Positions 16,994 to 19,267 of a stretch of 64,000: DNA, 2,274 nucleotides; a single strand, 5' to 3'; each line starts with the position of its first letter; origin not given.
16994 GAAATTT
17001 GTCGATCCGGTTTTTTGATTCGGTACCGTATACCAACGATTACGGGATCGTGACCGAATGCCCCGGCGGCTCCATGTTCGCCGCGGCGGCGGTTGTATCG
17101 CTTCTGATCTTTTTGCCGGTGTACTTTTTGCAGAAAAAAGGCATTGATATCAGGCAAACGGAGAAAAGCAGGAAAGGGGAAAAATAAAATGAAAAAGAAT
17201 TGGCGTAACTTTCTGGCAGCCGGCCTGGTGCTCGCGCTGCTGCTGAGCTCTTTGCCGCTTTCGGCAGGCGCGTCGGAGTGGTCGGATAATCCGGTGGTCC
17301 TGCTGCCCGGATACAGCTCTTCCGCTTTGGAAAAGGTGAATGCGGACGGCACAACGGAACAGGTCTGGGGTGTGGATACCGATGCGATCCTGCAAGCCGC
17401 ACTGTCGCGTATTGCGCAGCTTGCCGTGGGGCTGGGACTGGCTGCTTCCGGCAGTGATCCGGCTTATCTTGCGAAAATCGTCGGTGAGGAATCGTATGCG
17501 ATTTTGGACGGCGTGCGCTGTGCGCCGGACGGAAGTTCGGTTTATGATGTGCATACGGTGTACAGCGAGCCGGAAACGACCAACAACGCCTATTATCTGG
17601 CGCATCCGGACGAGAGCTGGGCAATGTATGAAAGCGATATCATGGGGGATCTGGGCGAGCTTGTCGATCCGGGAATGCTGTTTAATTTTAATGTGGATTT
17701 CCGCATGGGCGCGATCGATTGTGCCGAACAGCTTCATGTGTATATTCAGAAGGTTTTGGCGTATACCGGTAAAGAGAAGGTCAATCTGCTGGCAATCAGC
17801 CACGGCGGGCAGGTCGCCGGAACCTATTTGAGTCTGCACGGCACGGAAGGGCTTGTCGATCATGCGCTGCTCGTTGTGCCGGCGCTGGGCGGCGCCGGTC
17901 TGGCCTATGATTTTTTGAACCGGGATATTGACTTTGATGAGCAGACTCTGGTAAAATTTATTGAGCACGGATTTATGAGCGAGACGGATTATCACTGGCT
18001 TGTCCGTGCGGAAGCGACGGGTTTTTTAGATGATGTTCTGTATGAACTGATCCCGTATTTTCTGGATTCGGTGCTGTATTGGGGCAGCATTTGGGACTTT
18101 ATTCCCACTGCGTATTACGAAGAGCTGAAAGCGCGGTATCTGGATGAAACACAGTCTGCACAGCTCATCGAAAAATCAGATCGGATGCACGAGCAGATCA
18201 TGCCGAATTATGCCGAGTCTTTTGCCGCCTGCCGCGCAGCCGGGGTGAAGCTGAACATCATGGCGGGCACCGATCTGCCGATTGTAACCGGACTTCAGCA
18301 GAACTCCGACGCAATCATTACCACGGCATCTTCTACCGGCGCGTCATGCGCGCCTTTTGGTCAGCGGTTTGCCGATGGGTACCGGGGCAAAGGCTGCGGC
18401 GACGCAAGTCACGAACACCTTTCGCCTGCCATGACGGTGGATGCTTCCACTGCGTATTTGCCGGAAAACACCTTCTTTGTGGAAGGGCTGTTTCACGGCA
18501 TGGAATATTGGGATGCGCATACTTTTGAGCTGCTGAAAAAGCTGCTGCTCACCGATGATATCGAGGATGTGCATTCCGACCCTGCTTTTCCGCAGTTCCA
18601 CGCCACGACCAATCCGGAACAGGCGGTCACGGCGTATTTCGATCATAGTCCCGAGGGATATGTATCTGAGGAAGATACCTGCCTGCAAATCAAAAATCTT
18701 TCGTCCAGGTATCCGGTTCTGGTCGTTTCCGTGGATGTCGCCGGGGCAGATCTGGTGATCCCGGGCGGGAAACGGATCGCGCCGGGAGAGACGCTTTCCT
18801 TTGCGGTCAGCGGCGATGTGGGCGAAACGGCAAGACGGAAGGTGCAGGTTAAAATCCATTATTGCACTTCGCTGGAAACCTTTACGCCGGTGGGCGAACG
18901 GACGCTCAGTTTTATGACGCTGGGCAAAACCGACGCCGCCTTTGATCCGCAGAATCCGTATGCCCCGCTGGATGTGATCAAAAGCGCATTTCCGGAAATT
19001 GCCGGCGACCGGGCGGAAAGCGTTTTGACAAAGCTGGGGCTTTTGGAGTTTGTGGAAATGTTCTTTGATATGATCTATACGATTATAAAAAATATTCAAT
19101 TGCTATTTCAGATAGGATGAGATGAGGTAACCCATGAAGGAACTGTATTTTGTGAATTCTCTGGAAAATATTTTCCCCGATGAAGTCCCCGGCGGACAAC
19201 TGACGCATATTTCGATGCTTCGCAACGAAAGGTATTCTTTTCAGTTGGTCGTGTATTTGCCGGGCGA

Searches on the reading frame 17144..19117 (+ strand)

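Call 14: search_protein_families(library=pfam, proteins=[window:17144-19117:+], max_evalue=0.01)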
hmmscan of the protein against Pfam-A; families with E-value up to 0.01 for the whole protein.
window:17144-19117:+ (658 aa): 1 family
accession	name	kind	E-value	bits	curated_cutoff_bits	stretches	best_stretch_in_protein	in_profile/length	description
PF00561.26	Abhydrolase_1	-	0.0012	18.9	25.8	1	199-246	57-102/245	alpha/beta hydrolase fold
